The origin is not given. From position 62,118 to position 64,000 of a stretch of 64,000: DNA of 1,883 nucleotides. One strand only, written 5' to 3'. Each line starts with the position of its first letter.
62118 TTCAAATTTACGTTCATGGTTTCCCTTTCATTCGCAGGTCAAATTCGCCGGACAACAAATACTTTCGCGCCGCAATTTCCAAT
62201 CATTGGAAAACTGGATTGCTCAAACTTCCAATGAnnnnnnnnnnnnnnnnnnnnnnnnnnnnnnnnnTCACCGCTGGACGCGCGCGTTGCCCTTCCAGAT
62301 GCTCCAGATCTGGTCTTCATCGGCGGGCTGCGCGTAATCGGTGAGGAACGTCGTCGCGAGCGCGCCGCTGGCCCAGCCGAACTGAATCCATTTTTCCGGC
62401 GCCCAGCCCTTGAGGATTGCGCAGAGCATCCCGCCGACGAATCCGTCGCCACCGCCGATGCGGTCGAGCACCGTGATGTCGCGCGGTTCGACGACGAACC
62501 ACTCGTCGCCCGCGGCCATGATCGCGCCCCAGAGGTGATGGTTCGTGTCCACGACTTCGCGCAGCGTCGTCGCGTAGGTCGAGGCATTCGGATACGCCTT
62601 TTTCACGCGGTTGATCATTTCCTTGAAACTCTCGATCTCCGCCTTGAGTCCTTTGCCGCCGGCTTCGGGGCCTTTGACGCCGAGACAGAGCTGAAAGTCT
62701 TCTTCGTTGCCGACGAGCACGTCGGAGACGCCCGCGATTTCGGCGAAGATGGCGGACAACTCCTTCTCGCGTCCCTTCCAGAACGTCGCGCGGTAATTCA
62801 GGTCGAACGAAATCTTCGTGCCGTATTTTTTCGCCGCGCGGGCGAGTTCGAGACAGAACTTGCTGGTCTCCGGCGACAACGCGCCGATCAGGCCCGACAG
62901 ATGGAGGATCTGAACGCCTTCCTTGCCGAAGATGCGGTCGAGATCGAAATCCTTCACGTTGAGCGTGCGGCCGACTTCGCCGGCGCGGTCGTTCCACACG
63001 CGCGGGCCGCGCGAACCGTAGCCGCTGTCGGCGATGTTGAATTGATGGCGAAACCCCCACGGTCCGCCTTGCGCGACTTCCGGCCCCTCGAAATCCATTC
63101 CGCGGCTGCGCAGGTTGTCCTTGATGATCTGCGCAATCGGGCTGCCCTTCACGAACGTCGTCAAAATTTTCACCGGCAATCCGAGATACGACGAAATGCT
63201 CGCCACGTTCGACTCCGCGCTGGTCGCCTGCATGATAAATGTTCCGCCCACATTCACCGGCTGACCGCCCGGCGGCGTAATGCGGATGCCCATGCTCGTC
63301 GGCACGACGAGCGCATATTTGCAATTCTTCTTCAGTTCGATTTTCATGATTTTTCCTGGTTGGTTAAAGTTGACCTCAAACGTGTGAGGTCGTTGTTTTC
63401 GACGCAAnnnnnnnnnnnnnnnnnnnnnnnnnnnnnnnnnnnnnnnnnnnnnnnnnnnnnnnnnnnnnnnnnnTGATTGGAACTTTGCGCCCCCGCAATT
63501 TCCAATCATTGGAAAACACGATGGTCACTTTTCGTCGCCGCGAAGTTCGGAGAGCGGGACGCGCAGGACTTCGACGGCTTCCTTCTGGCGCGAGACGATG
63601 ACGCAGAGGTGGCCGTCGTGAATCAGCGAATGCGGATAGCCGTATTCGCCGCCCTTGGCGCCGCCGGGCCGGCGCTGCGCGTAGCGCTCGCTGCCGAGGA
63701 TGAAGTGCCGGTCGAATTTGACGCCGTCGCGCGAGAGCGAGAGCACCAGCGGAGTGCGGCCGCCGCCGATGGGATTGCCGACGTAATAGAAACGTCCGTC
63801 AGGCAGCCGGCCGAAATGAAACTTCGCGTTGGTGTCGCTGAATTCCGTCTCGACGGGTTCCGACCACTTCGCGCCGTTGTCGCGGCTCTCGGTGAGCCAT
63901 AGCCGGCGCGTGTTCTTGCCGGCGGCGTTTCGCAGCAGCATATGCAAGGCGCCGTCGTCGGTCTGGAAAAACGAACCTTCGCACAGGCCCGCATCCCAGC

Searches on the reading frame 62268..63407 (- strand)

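Call 19: search_protein_families(library=pfam, proteins=[window:62268-63407:-])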
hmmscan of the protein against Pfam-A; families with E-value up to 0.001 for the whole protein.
window:62268-63407:- (379 aa): 1 family
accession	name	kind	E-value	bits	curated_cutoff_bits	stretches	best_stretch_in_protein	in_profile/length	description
PF00294.29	PfkB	-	1.1e-16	61.5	25.8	1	164-353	129-291/302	pfkB family carbohydrate kinase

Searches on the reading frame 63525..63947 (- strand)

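Call 19: search_protein_families(library=pfam, proteins=[window:63525-63947:-])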
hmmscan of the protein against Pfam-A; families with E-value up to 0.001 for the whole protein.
window:63525-63947:- (140 aa): 1 family
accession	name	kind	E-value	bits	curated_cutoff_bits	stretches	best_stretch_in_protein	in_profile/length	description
PF13088.12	BNR_2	-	4.2e-17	62.9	31.4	1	2-110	176-270/277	BNR repeat-like domain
